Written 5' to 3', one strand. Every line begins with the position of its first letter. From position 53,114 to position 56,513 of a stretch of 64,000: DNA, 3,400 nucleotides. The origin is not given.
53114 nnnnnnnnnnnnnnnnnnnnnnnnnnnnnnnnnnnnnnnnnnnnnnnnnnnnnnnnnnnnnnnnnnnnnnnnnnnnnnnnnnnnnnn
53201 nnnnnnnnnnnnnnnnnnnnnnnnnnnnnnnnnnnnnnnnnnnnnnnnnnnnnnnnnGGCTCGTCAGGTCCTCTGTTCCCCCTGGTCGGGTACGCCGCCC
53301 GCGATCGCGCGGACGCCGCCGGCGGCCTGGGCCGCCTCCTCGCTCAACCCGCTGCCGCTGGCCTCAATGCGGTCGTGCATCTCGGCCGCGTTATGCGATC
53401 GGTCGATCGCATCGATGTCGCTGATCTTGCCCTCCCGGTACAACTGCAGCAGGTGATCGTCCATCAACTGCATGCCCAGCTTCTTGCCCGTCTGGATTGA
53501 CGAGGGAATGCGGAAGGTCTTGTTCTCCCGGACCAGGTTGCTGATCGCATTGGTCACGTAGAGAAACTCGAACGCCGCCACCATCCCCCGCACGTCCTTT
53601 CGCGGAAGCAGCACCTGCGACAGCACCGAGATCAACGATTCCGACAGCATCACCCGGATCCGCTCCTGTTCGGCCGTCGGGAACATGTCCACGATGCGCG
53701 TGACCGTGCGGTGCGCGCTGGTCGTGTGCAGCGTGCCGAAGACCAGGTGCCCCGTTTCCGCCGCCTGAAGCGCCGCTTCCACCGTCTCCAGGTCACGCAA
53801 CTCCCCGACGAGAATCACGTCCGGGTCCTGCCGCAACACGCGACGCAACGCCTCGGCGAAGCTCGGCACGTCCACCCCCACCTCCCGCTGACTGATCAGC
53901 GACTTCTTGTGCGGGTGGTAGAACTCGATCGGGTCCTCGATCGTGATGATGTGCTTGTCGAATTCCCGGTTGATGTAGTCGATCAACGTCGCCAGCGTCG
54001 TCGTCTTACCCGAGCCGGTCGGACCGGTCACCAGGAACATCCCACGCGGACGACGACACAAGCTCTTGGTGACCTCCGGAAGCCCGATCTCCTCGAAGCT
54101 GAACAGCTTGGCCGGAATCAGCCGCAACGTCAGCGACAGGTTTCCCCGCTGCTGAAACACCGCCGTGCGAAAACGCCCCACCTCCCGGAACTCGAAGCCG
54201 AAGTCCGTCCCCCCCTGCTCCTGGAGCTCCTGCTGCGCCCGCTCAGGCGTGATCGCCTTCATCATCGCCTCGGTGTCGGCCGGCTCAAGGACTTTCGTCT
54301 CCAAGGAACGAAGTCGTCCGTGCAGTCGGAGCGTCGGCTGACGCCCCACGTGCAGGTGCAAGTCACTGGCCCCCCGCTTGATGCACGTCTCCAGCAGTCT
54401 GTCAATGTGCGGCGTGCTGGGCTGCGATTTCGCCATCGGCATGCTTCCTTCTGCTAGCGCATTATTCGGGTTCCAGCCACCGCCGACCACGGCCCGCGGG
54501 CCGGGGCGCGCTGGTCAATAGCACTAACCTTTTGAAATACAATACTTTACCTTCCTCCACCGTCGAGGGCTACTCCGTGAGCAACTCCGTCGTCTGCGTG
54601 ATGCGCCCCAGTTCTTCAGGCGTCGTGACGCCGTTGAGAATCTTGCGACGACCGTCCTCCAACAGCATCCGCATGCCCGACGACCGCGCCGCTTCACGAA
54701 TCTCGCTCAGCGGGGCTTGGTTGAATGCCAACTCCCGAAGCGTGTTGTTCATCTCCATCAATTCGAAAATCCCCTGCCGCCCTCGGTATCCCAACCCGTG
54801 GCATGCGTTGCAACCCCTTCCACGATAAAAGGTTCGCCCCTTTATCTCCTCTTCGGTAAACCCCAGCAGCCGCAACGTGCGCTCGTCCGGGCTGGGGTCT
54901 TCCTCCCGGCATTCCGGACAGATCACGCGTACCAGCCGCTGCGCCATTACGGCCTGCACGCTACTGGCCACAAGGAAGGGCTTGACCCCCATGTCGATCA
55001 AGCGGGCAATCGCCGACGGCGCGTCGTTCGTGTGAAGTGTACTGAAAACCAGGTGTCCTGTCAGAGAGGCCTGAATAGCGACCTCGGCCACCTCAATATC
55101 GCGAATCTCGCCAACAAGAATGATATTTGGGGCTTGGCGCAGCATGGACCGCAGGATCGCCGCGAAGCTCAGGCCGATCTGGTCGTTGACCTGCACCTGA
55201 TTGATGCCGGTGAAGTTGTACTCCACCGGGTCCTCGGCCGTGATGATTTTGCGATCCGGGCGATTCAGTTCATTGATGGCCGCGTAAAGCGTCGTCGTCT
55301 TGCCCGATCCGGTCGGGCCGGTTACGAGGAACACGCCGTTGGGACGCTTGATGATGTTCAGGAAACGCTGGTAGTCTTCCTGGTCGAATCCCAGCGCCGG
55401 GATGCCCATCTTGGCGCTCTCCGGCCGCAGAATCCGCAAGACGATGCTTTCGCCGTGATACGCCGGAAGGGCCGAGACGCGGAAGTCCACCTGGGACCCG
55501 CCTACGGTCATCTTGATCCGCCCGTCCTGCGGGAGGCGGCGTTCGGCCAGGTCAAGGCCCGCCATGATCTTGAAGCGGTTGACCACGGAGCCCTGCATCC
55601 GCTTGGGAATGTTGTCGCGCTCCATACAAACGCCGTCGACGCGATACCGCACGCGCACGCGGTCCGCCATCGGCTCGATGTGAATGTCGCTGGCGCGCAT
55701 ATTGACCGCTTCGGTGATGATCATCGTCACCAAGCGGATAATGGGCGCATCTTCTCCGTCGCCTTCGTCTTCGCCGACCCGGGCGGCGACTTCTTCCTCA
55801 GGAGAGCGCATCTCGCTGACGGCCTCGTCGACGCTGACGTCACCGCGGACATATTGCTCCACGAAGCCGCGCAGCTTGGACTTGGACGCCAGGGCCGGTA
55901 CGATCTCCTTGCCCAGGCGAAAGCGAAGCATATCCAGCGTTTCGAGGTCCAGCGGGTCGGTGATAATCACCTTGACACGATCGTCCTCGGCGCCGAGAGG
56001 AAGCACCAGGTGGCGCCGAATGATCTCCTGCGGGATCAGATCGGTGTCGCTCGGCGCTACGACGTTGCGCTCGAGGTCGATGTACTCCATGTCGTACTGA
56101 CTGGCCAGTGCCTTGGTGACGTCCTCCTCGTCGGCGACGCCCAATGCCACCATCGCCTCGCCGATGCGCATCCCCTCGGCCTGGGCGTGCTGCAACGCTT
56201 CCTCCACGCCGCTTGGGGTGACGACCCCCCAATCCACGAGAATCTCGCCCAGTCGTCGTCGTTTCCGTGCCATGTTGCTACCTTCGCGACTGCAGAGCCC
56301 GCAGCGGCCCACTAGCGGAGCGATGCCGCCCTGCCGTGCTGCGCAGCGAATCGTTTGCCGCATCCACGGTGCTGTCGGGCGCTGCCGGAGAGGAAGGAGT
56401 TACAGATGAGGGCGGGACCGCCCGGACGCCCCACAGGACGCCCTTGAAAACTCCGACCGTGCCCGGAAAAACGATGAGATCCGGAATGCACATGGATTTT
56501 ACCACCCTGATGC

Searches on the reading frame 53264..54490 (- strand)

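Call 64: search_protein_families(library=pfam, proteins=[window:53264-54490:-], max_evalue=0.001)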
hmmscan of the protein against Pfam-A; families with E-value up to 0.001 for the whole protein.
window:53264-54490:- (408 aa): 8 families
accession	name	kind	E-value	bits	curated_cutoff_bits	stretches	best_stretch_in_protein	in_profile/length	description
PF00437.27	T2SSE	-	1.2e-53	182.6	24.9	1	21-364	4-344/370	Type II/IV secretion system protein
PF13191.12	AAA_16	-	2.8e-05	25.1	32.6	1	147-238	21-101/167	AAA ATPase domain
PF13604.12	AAA_30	-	5.7e-05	23.4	27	0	140-179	9-47/191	AAA domain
PF13401.12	AAA_22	-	5.8e-05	23.8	27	1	148-186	4-41/130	AAA domain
PF25199.1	nSTAND_NTPase5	-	0.00063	20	34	0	146-190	38-82/145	Novel STAND NTPase 5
PF06414.18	Zeta_toxin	-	0.00064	19.7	22.3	0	151-203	18-75/199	Zeta toxin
PF04851.21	ResIII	-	0.00074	19.9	22.5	0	150-196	24-71/164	Type III restriction enzyme, res subunit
PF03266.21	NTPase_1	-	0.00075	19.8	23.9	0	152-175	2-25/168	NTPase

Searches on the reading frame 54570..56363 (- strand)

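Call 64: search_protein_families(library=pfam, proteins=[window:54570-56363:-], max_evalue=0.001)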
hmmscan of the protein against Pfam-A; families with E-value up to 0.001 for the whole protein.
window:54570-56363:- (597 aa): 5 families
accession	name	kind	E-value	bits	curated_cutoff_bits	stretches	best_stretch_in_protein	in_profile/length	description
PF00437.27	T2SSE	-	2.2e-134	448.2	24.9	1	204-585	4-368/370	Type II/IV secretion system protein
PF05157.20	MshEN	-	5.8e-21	74.7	23.1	1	90-175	1-87/90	MshEN domain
PF25199.1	nSTAND_NTPase5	-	3.2e-05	24.2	34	1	339-382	38-82/145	Novel STAND NTPase 5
PF13401.12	AAA_22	-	0.00079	20.2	27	0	341-385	4-48/130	AAA domain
PF13191.12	AAA_16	-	0.00095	20.1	32.6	0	339-396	20-82/167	AAA ATPase domain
